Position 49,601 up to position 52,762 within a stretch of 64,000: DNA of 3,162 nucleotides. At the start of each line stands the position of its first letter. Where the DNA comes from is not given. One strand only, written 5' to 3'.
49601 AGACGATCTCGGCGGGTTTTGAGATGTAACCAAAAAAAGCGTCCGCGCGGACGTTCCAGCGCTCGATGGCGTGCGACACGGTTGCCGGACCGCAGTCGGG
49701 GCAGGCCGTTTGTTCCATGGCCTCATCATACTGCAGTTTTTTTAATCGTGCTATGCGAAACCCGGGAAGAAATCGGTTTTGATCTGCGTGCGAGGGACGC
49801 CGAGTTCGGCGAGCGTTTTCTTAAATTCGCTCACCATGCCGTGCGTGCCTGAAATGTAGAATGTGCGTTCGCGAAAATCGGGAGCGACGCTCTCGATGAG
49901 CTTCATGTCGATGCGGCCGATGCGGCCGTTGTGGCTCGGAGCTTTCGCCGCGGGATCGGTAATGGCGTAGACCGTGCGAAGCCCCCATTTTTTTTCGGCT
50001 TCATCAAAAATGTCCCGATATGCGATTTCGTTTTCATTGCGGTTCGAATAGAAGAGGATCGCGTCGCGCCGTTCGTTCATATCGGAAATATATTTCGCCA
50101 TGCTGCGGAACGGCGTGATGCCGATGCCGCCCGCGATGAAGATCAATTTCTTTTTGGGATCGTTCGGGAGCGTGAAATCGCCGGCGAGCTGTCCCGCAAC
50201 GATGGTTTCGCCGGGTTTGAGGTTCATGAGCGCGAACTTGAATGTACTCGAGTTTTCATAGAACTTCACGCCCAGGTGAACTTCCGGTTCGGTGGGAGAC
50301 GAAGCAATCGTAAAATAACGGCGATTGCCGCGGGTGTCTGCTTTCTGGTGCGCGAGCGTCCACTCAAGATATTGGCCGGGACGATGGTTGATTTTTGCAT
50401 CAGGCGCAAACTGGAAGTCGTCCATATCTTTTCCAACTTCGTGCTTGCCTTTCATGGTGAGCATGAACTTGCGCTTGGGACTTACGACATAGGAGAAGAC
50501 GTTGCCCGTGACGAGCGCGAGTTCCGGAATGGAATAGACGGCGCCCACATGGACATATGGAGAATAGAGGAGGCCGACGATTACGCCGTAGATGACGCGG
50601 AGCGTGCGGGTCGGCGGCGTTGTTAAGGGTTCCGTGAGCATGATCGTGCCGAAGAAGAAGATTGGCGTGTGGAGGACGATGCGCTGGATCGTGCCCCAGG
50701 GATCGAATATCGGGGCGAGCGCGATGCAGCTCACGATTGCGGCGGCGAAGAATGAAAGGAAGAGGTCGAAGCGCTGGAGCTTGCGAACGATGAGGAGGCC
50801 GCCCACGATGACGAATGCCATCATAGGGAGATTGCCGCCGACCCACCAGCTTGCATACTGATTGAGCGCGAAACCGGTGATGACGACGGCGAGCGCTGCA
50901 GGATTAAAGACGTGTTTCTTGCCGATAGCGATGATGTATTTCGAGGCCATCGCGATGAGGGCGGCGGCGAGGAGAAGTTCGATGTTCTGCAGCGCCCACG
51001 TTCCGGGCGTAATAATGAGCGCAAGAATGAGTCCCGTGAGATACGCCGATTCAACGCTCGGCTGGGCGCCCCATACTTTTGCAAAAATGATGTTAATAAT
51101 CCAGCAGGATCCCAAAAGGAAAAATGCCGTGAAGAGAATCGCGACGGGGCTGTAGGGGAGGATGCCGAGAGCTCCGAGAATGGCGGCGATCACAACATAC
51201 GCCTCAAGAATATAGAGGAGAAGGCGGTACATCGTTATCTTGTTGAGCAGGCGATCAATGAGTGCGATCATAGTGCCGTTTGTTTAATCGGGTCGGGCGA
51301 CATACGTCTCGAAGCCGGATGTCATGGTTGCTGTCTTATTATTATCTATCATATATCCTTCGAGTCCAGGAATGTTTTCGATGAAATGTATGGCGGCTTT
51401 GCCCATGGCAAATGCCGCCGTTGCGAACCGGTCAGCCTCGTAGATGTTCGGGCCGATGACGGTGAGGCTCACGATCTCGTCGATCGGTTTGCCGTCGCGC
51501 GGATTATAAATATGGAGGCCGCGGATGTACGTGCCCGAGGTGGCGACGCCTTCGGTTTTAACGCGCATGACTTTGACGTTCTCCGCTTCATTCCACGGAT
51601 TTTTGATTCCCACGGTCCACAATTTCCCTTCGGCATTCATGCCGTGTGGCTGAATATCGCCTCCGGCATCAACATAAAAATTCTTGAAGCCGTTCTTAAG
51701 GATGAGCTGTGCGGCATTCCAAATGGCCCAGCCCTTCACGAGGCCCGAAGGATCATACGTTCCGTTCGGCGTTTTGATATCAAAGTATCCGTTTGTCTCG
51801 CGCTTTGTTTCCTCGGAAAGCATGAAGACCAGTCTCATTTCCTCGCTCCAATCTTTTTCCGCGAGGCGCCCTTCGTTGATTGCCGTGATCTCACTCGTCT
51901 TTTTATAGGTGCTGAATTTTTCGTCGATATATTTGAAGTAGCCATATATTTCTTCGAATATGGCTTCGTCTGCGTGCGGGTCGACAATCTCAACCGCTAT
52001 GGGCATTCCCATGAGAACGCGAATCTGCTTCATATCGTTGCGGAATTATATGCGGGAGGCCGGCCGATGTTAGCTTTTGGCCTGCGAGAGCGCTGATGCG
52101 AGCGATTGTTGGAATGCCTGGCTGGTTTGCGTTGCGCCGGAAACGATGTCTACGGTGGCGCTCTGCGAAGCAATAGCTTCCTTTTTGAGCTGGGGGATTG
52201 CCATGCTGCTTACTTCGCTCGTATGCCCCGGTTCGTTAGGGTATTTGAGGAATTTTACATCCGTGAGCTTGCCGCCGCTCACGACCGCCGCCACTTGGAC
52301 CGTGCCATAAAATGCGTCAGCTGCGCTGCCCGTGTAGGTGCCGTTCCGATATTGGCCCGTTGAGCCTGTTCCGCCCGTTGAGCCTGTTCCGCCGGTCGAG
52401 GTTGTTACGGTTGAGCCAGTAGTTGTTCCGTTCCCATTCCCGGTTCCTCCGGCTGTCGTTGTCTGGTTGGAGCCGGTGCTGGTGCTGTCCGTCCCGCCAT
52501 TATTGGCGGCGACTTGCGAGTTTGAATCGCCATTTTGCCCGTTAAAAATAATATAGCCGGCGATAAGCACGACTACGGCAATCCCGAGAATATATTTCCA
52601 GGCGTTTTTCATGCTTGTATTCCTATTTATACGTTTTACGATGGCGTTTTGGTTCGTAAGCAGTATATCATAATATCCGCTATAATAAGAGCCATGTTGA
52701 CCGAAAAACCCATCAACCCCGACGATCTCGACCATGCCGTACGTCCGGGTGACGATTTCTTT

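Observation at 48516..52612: Compact four-gene operon: flavinylatable FMN-binding protein, ApbE, membrane-embedded FNR-like reductase and a CphA-like ATP-grasp enzyme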

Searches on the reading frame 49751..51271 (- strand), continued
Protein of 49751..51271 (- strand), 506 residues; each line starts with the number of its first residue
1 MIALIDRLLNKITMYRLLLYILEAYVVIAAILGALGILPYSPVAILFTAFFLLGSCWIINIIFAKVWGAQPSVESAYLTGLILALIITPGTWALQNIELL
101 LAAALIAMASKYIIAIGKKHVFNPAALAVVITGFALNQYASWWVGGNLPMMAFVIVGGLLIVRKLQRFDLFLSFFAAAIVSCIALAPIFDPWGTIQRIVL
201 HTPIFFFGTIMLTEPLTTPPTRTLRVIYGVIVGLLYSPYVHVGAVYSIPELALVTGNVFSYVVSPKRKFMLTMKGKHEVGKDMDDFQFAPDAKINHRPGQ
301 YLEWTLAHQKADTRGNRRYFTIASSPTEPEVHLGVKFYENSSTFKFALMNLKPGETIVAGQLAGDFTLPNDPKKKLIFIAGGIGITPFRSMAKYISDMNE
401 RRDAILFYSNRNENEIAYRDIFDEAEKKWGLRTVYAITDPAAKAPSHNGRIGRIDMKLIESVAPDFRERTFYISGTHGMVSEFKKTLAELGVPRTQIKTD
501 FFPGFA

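Call 16: search_solved_structures(query=A1, max_evalue=1, show_alignments=0)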
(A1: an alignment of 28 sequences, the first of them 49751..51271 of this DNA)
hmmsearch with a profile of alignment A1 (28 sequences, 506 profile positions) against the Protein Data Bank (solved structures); distinct sequences matched with E-value up to 1: 148 (the best 60 are shown).
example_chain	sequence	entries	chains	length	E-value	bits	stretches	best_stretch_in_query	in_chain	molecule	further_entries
2eix_A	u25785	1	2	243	9.3e-14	54.2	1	265-492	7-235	NADH-cytochrome b5 reductase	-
6o0a_A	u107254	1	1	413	6.4e-13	51.5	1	269-502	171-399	Flavohemoglobin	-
1cqx_A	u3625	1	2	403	8.9e-13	51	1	267-502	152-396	FLAVOHEMOPROTEIN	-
2r6h_A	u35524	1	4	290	9.1e-13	51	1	348-500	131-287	NADH:ubiquinone oxidoreductase, Na translocating, F subunit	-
3ozu_A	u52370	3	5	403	1.4e-12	50.4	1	267-502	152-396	Flavohemoprotein | Flavohemoglobin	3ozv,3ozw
7qu3_A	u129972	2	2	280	6.6e-12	48.1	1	346-504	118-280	Na(+)-translocating NADH-quinone reductase subunit F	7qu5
4wqm_A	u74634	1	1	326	7.2e-12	48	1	268-502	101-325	Toluene-4-monooxygenase electron transfer component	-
7qty_A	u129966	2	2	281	1.1e-11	47.4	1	348-504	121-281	Na(+)-translocating NADH-quinone reductase subunit F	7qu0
4u9u_A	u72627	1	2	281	8.6e-11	44.5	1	348-504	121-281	Na(+)-translocating NADH-quinone reductase subunit F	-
8ad4_A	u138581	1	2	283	8.7e-11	44.4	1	348-504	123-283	Na(+)-translocating NADH-quinone reductase subunit F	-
4uaj_A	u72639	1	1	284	8.8e-11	44.4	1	348-504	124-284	Na(+)-translocating NADH-quinone reductase subunit F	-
7xk3_F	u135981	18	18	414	9.2e-11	44.4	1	348-504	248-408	Na(+)-translocating NADH-quinone reductase subunit F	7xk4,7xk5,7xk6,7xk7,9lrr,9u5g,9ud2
8a1t_F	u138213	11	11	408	1.6e-10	43.5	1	348-504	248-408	Na(+)-translocating NADH-quinone reductase subunit F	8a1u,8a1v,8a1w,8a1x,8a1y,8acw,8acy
8ad3_A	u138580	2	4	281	4.8e-10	42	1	348-500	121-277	Na(+)-translocating NADH-quinone reductase subunit F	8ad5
1gaq_A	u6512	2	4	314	8.8e-10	41.1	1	282-487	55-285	FERREDOXIN-NADP+ REDUCTASE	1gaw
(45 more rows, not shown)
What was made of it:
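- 49751..50476 (-): Cytoplasmic FNR-type FAD/NAD(P)H module of the fusion protein (aa 266-506), with no Fe-S domain. The range includes the stop codon at 49751-49753. PDB matches include NADH-cytochrome b5 reductase, flavohaemoglobin and the NqrF FAD/NADH domain at E=1e-10 to 1e-14 (call 16).
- Tried and rejected: PDB search with the full-length fusion profile (call 16).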

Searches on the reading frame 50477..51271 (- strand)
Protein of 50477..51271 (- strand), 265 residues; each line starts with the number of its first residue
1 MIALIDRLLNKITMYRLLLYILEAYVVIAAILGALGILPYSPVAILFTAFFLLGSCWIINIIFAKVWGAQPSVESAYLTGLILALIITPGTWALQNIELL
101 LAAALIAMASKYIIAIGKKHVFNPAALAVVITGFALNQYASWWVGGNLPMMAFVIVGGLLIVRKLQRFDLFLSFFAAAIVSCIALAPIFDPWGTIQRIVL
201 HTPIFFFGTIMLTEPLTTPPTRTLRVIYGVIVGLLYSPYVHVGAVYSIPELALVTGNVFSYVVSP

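Call 20: search_solved_structures(query=A2, max_evalue=10, show_alignments=4)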
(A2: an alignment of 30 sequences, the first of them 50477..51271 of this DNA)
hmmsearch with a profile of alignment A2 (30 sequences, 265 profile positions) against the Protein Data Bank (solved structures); distinct sequences matched with E-value up to 10: 5.
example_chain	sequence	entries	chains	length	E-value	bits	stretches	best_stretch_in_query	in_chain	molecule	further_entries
8ahx_D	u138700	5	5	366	1.4e-06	31.2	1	153-261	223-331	Ion-translocating oxidoreductase complex subunit D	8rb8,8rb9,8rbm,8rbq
9lrr_B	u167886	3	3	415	3e-05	26.8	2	144-260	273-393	Na(+)-translocating NADH-quinone reductase subunit B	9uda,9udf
7xk3_B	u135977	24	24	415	3.8e-05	26.5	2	144-260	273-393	Na(+)-translocating NADH-quinone reductase subunit B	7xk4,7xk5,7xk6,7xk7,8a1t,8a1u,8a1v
9ud3_B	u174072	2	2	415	3.8e-05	26.5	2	144-260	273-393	Na(+)-translocating NADH-quinone reductase subunit B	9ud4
7zc6_D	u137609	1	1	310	0.15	14.7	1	146-260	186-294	RnfD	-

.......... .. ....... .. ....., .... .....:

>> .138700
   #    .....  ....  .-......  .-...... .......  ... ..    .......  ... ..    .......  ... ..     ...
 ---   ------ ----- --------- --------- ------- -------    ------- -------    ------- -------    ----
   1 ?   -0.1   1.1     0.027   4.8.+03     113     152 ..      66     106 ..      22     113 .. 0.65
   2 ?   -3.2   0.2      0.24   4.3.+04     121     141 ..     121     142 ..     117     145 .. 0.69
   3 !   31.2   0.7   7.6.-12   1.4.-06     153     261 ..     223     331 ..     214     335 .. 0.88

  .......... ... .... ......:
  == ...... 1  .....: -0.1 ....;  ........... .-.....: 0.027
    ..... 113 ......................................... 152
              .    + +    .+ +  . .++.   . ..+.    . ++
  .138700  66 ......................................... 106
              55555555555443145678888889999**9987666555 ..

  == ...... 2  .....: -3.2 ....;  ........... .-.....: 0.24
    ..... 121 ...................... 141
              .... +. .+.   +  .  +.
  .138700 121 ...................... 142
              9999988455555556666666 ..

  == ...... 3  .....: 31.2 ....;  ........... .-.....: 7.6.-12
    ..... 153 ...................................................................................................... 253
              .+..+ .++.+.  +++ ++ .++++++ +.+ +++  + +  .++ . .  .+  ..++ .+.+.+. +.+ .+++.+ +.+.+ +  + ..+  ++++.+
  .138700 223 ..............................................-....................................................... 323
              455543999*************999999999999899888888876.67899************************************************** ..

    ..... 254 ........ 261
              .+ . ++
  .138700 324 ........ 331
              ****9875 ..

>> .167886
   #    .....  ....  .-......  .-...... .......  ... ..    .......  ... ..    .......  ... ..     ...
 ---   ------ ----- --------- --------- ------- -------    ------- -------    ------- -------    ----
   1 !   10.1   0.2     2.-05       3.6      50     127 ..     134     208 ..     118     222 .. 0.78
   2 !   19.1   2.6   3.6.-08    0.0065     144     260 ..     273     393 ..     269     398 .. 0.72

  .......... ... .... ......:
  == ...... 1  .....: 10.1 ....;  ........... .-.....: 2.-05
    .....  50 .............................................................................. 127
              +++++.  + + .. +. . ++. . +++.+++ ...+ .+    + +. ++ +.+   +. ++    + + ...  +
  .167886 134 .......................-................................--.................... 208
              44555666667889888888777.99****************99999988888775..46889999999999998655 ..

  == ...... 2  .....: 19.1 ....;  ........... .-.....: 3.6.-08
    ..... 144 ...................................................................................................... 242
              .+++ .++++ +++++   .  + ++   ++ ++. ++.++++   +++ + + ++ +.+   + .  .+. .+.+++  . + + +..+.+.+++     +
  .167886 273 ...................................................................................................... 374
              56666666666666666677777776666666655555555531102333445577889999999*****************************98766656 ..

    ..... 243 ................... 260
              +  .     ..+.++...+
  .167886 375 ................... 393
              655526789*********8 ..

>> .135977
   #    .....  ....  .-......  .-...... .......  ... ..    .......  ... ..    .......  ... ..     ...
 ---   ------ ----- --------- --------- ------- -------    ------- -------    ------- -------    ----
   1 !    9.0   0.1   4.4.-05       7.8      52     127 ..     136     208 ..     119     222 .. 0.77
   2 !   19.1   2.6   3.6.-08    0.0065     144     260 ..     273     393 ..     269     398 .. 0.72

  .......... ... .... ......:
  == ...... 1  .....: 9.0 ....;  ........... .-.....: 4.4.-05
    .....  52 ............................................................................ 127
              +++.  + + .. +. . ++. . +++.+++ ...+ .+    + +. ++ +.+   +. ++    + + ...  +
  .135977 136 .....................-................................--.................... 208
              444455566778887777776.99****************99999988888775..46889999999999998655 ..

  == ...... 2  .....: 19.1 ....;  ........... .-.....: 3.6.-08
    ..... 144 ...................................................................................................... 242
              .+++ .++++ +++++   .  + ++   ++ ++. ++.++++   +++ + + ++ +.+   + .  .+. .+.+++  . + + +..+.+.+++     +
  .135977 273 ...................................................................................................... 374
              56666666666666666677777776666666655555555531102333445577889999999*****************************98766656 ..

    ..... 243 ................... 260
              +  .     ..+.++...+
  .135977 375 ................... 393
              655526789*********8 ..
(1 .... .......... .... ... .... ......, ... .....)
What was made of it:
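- The sequence is homologous to RnfD and NqrB (call 20).
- Tried and rejected: The NqrB/RnfD relationship appeared only with an N-terminal-domain profile (call 20).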

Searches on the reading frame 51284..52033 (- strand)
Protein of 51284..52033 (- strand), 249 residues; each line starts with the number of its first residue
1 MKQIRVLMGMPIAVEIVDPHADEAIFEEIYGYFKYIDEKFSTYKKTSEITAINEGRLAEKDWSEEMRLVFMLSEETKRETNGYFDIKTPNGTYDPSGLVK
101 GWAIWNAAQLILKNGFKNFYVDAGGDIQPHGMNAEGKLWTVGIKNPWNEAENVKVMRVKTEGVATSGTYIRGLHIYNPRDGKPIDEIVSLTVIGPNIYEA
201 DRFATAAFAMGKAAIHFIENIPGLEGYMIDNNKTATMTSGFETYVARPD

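Call 3: search_protein_families(library=pfam, proteins=[window:51284-52033:-], max_evalue=0.01)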
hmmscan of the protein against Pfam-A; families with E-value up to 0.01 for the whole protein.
window:51284-52033:- (249 aa): 1 family
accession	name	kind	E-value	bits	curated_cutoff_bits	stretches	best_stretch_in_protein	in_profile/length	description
PF02424.20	ApbE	-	1.2e-38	133.6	25.6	2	94-226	127-264/266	ApbE family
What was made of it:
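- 51284..52033 (-): Compact ApbE FAD:protein FMN transferase, 249 aa, with no signal peptide or lipobox. PF02424 E=1.2e-38 (call 3).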

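Call 4: search_protein_families(library=ncbifam, proteins=[window:51284-52033:-], max_evalue=0.01)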
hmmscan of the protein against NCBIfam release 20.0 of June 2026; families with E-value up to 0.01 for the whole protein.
window:51284-52033:- (249 aa): 1 family
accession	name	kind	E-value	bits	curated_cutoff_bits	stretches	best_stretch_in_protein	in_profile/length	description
NF007774.0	PRK10461.1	equivalog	4.6e-22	78.4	498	1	94-245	182-346/351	FAD:protein FMN transferase ApbE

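Call 50: search_solved_structures(query=window:51284-52033:-, max_evalue=0.001, show_alignments=2)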
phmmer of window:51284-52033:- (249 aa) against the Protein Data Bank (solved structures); distinct sequences matched with E-value up to 0.001: 13.
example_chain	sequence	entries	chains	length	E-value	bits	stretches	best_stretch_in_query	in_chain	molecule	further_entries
4xgw_A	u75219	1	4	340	1.1e-18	70.9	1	84-232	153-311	FAD:protein FMN transferase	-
2o18_A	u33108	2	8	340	3.7e-18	69.1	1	85-232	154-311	Thiamine biosynthesis lipoprotein apbE | FAD:protein FMN transferase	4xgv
4xgx_A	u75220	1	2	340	5.8e-17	65.2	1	85-232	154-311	FAD:protein FMN transferase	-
3pnd_A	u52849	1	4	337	3.6e-16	62.6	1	89-232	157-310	Thiamine biosynthesis lipoprotein ApbE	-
6nxi_A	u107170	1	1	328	1.3e-15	60.9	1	90-231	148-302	FAD:protein FMN transferase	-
6nxj_A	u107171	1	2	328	2.2e-14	56.8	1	90-231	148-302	FAD:protein FMN transferase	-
7esa_A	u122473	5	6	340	1.4e-13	54.1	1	94-242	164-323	FAD:protein FMN transferase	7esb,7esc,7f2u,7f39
1vrm_A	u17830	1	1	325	2.1e-10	43.7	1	89-222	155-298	hypothetical protein TM1553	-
5mgy_H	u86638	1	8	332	1.9e-08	37.3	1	96-214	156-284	FAD:protein FMN transferase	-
4xdt_A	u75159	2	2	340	2.8e-07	33.5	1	94-241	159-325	FAD:protein FMN transferase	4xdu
4ifu_A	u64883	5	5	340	4.4e-07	32.9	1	94-241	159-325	FAD:protein FMN transferase | Thiamine biosynthesis lipoprotein ApbE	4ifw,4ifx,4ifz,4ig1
7mgt_A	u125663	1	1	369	5e-07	32.7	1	94-241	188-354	FAD:protein FMN transferase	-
4xdr_A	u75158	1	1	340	5.8e-06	29.2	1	94-241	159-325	FAD:protein FMN transferase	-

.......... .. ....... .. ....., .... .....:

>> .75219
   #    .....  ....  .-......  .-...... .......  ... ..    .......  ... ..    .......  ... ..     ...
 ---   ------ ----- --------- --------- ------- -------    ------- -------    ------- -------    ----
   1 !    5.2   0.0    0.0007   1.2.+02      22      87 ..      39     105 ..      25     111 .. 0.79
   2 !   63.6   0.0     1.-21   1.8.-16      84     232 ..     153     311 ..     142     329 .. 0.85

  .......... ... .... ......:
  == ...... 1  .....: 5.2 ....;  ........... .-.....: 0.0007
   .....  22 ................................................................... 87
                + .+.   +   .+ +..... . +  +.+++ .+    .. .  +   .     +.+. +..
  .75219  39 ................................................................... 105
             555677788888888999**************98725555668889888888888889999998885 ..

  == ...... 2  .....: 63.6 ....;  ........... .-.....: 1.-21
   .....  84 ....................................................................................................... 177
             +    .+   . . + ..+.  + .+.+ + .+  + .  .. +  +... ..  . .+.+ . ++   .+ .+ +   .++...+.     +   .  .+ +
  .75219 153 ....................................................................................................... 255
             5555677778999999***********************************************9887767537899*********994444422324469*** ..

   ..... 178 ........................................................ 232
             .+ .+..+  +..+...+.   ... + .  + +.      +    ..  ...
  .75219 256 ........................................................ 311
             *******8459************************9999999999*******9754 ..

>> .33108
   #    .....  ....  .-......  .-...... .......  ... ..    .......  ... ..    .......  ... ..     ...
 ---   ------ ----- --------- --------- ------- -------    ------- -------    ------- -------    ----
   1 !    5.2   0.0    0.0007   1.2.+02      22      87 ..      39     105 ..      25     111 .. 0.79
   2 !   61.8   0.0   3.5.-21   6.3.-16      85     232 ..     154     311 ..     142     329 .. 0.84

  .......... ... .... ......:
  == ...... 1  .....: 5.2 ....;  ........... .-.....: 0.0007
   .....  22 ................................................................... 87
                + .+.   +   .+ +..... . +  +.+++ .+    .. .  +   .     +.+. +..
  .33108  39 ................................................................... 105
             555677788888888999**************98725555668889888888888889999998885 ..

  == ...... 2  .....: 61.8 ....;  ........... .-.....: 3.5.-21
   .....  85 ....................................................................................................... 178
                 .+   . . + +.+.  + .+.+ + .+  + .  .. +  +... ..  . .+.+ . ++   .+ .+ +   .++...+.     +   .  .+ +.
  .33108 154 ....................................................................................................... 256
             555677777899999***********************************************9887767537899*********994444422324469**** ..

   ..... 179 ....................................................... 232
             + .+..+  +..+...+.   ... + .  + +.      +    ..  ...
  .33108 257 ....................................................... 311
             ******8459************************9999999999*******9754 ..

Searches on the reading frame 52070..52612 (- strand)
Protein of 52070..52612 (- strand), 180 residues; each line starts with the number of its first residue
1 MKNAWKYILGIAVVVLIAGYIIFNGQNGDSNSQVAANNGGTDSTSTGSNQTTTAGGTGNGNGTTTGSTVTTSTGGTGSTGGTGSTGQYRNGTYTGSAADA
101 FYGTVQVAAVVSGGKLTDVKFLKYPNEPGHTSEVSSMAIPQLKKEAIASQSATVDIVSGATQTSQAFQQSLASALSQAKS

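Call 3: search_protein_families(library=pfam, proteins=[window:52070-52612:-], max_evalue=0.01)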
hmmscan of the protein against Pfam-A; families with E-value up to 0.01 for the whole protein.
window:52070-52612:- (180 aa): 1 family
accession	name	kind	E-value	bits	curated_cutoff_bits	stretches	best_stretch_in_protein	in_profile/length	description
PF04205.19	FMN_bind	-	1.2e-09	39.1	22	1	102-175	3-76/77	FMN-binding domain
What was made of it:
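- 52070..52612 (-): Membrane-anchored extracytoplasmic FMN_bind protein (NqrC/RnfG-like), 180 aa. The TM anchor is aa 7-25, followed by an S/T/G-rich linker and the FMN_bind domain at aa 102-175. PF04205 E=1.2e-9 (call 3).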

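Call 4: search_protein_families(library=ncbifam, proteins=[window:52070-52612:-], max_evalue=0.01)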
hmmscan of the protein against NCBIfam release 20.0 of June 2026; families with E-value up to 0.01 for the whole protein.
window:52070-52612:- (180 aa): 3 families
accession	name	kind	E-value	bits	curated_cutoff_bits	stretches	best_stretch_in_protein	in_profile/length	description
NF003748.0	PRK05346.1-4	equivalog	0.00088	18.8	455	1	131-175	203-247/265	Na(+)-translocating NADH-quinone reductase subunit C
TIGR01947.1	rnfG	subfamily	0.0035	17.5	102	0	94-178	87-185/187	RnfABCDGE type electron transport complex subunit G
NF041941.1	lipo_FMN_PplA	exception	0.0057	15.9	325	1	139-178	124-163/302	extracellular electron transfer flavoprotein PplA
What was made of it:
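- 52070..52612 (-): There are weak NqrC, RnfG and PplA matches (call 4).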
